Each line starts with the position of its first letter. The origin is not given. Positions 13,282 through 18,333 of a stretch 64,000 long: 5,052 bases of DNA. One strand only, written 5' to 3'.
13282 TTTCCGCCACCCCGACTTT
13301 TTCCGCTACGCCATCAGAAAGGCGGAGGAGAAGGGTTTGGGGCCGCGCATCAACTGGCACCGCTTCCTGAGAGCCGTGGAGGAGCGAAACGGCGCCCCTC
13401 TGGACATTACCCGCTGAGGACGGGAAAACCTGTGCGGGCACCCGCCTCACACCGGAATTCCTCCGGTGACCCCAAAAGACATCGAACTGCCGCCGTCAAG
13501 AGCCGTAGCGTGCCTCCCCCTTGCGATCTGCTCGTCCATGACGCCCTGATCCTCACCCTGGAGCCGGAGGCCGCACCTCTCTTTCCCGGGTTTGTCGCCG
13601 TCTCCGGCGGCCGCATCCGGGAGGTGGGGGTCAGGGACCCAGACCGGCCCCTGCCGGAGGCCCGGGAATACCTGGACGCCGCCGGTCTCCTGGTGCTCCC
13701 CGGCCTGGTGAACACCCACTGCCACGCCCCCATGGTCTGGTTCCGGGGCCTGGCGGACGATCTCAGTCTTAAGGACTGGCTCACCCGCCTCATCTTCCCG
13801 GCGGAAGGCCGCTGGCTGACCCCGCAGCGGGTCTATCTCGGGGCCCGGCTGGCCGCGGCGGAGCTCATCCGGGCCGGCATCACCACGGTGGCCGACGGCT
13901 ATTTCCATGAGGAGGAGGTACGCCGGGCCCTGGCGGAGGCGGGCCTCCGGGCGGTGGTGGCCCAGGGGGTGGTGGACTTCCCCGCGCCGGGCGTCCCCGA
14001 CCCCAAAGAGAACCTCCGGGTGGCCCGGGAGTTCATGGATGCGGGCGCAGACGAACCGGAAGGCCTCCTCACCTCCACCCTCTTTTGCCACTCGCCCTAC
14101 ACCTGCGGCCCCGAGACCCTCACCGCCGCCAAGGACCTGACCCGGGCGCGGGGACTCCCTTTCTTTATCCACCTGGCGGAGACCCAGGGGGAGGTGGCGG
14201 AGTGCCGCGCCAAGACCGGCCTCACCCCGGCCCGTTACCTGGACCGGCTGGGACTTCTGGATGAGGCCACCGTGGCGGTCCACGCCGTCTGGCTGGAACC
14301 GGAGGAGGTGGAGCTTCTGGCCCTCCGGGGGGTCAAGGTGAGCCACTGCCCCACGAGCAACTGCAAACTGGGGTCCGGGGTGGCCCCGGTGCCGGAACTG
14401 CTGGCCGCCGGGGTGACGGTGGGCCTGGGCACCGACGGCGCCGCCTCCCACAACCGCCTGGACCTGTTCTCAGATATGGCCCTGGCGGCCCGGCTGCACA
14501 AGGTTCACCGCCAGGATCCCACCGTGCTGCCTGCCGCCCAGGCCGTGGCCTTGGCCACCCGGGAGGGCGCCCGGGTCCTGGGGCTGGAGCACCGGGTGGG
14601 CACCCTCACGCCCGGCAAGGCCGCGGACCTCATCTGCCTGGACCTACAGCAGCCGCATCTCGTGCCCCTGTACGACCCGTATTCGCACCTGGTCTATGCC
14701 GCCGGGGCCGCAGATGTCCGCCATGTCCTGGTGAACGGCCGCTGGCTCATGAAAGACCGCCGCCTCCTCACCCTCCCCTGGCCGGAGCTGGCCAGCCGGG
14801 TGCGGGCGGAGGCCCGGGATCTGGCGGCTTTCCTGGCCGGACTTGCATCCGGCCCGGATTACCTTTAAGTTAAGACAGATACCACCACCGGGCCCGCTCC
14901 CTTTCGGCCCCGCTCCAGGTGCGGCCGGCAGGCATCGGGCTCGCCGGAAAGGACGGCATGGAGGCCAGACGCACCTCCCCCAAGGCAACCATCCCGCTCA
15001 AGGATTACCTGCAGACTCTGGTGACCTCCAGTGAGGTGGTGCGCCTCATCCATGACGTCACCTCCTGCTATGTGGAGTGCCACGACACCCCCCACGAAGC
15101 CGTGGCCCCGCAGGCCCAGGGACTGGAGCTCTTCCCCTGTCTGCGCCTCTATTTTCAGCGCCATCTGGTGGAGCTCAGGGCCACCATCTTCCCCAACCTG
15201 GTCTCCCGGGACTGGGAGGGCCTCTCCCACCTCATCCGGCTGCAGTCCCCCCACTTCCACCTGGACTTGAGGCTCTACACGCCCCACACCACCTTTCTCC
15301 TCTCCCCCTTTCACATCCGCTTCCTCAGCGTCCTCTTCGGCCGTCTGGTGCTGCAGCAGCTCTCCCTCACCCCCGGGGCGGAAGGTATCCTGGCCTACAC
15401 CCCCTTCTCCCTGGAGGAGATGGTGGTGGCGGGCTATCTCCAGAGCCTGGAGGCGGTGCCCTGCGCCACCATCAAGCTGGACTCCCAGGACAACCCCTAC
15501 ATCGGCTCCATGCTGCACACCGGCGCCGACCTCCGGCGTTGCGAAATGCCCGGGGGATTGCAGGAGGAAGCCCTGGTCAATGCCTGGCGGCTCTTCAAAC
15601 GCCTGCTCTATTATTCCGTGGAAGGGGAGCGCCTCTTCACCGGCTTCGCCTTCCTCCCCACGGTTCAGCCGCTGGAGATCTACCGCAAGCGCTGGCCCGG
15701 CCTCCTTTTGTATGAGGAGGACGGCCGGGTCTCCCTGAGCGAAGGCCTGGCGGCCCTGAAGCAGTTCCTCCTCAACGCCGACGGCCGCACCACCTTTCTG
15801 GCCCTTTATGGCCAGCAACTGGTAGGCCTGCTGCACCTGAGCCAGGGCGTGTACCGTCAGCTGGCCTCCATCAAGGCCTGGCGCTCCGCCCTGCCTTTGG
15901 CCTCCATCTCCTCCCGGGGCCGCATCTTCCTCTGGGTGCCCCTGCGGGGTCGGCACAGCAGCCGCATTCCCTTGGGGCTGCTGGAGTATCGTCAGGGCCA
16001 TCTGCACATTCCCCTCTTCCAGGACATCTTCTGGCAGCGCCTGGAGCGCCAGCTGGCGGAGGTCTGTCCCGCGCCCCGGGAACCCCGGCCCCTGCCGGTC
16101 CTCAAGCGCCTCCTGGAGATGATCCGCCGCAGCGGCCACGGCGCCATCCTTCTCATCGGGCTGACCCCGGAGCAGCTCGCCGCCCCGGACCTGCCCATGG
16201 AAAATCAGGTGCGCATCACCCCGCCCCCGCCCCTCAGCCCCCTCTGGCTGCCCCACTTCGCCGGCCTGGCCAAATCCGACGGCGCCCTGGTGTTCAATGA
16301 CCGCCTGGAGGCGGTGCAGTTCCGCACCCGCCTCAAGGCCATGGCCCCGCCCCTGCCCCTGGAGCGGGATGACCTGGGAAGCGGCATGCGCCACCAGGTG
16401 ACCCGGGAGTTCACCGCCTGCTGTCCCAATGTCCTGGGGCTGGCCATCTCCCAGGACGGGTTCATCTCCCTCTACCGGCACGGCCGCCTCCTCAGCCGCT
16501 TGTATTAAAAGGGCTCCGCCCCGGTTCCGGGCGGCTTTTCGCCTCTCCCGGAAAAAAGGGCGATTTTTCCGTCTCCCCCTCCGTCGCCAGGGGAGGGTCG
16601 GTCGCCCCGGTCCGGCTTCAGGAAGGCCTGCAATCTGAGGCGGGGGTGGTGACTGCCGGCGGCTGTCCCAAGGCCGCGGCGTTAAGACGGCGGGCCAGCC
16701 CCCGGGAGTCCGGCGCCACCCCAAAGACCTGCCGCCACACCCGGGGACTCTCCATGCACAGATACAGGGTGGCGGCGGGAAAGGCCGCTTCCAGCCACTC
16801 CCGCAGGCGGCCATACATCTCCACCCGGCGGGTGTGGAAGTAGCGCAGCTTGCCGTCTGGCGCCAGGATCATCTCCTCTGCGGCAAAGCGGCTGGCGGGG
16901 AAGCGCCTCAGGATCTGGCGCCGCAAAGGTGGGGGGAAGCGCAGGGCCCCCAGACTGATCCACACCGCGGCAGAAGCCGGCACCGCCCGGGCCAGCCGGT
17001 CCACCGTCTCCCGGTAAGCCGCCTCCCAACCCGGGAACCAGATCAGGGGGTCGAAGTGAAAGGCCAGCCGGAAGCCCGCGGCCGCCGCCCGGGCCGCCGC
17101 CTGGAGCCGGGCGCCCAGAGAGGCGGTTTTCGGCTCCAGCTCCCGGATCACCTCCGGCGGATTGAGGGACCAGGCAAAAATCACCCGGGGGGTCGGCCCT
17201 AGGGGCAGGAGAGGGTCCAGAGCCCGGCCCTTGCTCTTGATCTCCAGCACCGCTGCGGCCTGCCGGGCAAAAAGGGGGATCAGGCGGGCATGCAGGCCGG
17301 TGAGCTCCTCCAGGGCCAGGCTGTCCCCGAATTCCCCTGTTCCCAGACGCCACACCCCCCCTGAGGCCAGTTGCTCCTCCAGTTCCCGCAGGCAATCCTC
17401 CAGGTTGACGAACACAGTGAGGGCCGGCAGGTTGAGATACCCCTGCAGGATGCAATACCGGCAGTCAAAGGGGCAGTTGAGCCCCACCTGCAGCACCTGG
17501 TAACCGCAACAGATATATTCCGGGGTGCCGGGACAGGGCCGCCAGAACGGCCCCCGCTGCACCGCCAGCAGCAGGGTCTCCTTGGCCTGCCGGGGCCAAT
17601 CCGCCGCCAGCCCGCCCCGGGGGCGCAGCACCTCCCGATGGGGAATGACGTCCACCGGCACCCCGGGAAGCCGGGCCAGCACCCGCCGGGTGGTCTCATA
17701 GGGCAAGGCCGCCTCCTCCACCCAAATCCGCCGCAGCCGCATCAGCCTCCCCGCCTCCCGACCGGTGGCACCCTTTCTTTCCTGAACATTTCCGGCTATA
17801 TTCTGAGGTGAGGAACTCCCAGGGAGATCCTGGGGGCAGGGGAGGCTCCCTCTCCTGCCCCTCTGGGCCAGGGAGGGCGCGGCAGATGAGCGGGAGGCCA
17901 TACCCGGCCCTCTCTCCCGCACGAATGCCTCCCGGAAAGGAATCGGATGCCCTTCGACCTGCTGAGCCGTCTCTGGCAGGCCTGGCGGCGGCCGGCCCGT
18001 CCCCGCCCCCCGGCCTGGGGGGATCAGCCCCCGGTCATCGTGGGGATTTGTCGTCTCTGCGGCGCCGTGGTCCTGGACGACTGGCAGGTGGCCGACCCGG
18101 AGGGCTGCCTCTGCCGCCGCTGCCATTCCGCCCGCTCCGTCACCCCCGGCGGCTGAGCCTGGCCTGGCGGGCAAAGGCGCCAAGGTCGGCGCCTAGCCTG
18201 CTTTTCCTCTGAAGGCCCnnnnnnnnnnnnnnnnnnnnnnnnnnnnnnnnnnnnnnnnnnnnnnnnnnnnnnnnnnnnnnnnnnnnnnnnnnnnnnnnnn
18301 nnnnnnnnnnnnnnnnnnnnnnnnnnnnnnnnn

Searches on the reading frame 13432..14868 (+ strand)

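Call 45: search_protein_families(library=pfam, max_evalue=1e-8, proteins=[window:13432-14868:+])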
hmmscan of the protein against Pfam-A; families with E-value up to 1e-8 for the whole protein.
window:13432-14868:+ (478 aa): 2 families
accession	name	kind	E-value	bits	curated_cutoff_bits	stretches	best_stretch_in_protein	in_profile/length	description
PF01979.26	Amidohydro_1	-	1.4e-72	245.2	25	1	87-438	1-344/345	Amidohydrolase family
PF07969.17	Amidohydro_3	-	7.7e-24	85.4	29.7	1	136-437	159-469/472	Amidohydrolase family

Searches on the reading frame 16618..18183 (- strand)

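Call 45: search_protein_families(library=pfam, max_evalue=1e-8, proteins=[window:16618-18183:-])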
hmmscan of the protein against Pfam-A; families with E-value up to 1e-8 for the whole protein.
window:16618-18183:- (521 aa): 1 family
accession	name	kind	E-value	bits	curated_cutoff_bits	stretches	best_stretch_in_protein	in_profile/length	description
PF20903.3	SPL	-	1.1e-27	97.3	27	1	152-471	5-332/338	Spore photoproduct lyase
